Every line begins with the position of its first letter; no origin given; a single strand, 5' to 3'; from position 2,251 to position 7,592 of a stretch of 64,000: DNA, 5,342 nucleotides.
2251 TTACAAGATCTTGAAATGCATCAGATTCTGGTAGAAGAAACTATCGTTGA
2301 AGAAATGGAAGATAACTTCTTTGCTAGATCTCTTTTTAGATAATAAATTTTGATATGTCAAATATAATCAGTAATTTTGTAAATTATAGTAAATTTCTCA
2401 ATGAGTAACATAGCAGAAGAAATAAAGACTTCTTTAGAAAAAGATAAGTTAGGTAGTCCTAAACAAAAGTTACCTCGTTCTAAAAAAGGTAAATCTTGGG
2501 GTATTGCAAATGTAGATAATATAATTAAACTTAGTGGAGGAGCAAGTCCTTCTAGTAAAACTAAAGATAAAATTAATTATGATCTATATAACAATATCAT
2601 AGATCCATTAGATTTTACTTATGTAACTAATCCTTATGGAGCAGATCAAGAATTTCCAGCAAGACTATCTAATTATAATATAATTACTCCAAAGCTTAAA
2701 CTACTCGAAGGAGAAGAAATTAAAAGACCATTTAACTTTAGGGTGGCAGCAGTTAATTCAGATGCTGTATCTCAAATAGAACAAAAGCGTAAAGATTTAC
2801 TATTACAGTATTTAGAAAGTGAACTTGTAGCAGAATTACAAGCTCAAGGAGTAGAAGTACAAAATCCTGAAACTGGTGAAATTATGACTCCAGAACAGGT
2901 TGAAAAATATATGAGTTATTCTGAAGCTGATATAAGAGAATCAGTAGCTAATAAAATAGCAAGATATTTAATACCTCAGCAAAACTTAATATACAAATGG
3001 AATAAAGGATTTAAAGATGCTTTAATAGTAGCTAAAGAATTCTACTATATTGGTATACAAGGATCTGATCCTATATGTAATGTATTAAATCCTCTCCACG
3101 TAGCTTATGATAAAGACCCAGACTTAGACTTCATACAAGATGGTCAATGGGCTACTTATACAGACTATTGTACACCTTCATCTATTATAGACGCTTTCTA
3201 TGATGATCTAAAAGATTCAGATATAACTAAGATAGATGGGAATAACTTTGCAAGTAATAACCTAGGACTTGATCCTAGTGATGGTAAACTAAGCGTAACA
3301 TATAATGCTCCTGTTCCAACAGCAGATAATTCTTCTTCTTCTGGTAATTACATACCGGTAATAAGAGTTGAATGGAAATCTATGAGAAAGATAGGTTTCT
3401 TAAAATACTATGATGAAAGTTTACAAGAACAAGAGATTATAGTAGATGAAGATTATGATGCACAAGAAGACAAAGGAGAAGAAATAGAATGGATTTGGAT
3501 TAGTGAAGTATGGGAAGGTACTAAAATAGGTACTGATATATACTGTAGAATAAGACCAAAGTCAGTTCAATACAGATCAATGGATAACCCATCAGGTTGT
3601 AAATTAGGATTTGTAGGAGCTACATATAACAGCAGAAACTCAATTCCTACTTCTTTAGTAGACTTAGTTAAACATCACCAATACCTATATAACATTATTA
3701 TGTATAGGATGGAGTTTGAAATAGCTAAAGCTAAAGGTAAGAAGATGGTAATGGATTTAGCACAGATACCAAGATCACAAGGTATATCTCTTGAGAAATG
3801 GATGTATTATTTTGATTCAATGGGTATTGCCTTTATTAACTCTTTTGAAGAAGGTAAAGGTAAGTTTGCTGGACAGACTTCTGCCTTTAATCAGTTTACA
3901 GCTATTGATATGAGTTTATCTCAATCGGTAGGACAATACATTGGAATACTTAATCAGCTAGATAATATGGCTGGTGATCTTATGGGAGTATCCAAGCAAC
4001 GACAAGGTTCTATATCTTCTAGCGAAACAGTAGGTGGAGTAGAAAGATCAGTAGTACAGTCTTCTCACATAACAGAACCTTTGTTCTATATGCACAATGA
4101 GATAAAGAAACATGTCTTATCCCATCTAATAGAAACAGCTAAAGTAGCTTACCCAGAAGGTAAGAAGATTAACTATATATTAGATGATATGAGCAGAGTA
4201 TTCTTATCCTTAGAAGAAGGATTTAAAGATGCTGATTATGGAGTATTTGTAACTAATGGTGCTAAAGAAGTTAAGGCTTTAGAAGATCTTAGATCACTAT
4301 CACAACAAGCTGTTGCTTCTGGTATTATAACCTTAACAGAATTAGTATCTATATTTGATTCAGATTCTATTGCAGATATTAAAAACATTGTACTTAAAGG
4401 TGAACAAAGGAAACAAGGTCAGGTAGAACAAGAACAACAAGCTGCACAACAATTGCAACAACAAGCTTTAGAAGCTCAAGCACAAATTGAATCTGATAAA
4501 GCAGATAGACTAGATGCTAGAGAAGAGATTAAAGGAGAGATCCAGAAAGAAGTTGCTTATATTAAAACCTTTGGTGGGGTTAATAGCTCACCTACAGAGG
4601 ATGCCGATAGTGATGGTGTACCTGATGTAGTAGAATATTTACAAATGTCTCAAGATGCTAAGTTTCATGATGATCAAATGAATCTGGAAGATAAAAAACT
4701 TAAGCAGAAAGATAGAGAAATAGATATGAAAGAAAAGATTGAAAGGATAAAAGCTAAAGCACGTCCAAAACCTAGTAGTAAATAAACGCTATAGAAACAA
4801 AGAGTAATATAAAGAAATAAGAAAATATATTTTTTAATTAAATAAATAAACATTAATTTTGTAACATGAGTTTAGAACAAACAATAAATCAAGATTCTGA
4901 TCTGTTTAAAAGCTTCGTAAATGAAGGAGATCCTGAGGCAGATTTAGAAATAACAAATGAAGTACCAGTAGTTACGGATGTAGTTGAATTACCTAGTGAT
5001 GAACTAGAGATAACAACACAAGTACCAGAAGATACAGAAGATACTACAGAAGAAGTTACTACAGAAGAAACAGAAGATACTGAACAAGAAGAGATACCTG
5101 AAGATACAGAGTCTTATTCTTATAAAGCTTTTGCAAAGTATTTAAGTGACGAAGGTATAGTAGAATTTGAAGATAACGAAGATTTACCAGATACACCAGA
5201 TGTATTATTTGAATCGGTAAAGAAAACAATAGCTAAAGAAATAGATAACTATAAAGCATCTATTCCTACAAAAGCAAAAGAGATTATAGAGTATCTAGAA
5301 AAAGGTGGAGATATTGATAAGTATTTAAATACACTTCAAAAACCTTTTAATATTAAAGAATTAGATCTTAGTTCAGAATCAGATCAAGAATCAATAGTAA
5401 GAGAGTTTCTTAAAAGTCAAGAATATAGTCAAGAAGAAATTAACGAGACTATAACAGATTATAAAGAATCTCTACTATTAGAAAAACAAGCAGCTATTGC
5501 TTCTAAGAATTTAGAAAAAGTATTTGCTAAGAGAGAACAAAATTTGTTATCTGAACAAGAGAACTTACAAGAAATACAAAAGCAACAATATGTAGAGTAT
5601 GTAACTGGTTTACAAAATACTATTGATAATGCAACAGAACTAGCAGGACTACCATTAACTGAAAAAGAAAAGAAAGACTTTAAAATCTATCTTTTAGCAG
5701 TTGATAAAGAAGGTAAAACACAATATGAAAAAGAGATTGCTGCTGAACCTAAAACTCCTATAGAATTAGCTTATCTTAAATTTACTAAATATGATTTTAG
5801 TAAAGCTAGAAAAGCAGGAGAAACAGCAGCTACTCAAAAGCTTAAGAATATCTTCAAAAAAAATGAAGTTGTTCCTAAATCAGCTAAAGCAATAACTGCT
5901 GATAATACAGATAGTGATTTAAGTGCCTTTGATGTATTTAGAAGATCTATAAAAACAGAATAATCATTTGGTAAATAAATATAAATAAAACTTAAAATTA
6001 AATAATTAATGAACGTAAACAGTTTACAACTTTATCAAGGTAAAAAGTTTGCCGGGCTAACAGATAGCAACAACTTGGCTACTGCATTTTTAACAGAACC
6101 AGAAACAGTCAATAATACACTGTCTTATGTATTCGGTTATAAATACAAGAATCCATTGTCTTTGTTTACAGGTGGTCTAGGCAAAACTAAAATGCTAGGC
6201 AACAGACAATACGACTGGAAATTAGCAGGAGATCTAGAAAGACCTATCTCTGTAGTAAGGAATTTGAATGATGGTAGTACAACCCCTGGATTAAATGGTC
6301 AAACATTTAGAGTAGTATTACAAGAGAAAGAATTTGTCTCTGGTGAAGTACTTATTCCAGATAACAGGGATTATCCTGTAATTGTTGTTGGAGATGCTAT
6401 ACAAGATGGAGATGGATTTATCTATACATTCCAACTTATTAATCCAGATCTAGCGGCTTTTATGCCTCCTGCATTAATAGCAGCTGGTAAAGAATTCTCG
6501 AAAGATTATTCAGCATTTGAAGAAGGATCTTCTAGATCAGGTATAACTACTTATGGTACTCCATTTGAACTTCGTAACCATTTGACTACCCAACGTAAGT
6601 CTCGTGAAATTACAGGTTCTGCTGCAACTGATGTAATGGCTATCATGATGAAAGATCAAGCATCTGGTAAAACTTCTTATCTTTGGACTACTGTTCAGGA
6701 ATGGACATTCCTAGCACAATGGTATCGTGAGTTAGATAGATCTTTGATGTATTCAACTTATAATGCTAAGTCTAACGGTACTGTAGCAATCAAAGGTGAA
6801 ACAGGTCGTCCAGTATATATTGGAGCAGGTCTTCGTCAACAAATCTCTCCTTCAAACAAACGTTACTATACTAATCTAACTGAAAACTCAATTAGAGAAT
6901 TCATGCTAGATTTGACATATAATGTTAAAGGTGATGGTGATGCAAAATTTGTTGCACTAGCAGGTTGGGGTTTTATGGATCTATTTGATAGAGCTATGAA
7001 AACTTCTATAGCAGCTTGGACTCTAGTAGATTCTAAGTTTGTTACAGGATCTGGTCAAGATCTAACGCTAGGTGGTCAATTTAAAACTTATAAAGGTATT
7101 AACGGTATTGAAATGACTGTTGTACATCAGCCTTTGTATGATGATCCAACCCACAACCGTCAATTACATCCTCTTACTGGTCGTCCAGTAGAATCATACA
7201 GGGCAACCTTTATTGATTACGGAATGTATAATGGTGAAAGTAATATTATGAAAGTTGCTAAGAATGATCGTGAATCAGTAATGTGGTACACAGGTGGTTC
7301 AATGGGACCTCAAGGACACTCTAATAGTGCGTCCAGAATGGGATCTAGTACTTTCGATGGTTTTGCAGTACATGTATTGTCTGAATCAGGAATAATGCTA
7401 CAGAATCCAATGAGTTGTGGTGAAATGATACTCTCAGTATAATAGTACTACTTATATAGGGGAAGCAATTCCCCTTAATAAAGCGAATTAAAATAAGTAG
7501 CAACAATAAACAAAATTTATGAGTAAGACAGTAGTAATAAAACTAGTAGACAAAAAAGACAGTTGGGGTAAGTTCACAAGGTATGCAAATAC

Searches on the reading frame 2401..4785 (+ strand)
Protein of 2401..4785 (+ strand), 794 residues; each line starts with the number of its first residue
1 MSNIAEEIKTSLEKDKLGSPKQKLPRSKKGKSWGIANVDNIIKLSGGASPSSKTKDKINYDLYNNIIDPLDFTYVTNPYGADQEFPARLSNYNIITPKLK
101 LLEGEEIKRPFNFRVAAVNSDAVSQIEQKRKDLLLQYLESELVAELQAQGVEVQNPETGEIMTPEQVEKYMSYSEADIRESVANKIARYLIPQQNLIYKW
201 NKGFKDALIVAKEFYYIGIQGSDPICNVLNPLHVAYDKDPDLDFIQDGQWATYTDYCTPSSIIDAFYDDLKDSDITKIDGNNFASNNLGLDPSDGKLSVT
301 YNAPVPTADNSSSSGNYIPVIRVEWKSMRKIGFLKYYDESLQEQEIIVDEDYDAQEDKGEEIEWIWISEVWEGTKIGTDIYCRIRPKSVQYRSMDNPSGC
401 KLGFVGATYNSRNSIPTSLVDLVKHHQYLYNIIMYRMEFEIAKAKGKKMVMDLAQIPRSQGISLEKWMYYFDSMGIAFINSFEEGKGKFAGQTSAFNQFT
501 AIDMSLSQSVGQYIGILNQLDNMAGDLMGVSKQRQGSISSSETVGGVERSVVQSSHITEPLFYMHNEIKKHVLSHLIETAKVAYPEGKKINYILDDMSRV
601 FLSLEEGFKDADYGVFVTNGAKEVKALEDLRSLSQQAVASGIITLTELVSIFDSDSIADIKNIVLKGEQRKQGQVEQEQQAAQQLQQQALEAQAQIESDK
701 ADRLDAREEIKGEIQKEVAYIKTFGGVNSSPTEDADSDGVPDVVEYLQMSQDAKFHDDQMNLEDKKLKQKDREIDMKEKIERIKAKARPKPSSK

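Call 9: search_protein_families(library=phrogs, proteins=[window:2401-4785:+], max_evalue=0.001)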
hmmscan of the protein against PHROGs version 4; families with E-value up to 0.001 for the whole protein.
window:2401-4785:+ (794 aa): 2 families
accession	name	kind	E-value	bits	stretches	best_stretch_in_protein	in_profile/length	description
phrog_6547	-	head and packaging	1.3e-144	484.3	1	16-787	6-801/827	portal protein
phrog_156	-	head and packaging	6.2e-07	29.2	1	182-710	99-618/681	portal protein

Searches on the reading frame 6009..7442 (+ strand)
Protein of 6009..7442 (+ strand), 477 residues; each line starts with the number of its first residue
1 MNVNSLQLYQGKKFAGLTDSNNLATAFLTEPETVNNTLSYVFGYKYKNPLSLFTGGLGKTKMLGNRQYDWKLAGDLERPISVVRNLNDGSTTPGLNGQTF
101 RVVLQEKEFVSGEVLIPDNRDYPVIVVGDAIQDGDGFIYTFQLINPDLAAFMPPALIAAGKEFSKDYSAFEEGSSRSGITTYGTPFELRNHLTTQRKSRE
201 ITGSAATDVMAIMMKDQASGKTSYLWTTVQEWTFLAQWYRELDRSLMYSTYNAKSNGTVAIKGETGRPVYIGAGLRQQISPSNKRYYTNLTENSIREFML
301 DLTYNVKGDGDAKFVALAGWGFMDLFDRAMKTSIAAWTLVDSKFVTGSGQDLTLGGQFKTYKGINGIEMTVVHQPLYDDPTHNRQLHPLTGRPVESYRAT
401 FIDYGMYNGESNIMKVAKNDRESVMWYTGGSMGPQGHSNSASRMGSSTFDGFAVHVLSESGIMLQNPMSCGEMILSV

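Call 9: search_protein_families(library=phrogs, proteins=[window:6009-7442:+], max_evalue=0.001)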
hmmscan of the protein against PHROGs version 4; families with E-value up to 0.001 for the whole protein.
window:6009-7442:+ (477 aa): 1 family
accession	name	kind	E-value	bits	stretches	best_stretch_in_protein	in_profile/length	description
phrog_11589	-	head and packaging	1.1e-123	414.3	1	1-476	3-493/495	major head protein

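Call 69: search_dna_similar(query=window:6009-7442:+, collection=phages, mode=protein, max_rows=12, max_evalue=1e-10)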
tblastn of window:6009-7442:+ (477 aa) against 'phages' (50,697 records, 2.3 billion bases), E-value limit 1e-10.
Records with a match: 147; places in all: 148; records where one place covers at least 80% of the query: 136.
Best place of each record, by identity: <60% 147.
By first word of the organism name: uncultured 55; Bacteroides 32; Flavobacterium 29; Bacteriophage 8; CrAssphage 7; Dulem 2; Azobacteroides 2; Cellulophaga 2; crAssphage 2; IAS 2; and 5 more.
By host as written in the record: - 72; Bacteroides intestinalis DSM 108646 25; Flavobacterium psychrophilum 950106-1/1 12; Bacteroides cellulosilyticus 4; Flavobacterium psychrophilum 020612-2/1 3; Flavobacterium psychrophilum strain FPS-D10 3; Homo sapiens 3; Candidatus Azobacteroides pseudotrichonymphae 2; and 16 more.
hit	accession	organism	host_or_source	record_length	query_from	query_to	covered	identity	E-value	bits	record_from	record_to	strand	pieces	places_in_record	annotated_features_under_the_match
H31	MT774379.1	uncultured phage cr118_1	human feces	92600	3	475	97%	48.6%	2e-116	467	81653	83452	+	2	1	major capsid protein (x2)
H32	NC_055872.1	uncultured phage cr118_1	human feces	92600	3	475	97%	48.6%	2e-116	467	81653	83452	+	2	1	major head protein (x2)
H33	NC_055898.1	uncultured phage cr115_1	human feces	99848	3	475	99%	45.3%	7e-132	426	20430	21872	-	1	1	major head protein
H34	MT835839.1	Bacteriophage sp.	human fecal samples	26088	3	477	100%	44.7%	7e-130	421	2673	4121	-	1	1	record has no annotation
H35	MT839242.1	Bacteriophage sp.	human fecal samples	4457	3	475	99%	44.9%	2e-132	421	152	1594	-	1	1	record has no annotation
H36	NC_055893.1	uncultured phage cr4_1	human feces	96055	3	475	99%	44.7%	6e-130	421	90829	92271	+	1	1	major head protein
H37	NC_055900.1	uncultured phage cr125_1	human feces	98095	3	475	99%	44.7%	9e-130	420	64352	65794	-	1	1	major head protein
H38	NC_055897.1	uncultured phage cr114_1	human feces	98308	3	475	99%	44.7%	9e-130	420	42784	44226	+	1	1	major head protein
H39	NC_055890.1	uncultured phage cr56_1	human feces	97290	3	475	99%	44.3%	4e-127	412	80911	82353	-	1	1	major head protein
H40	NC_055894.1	uncultured phage cr6_1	human feces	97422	3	475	99%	43.8%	2e-127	414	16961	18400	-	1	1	major head protein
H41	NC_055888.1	uncultured phage cr52_1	human feces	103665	3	475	99%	43.5%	5e-127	412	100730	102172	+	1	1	major head protein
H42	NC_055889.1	uncultured phage cr53_1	human feces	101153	3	477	100%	42.6%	8e-122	397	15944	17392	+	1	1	major head protein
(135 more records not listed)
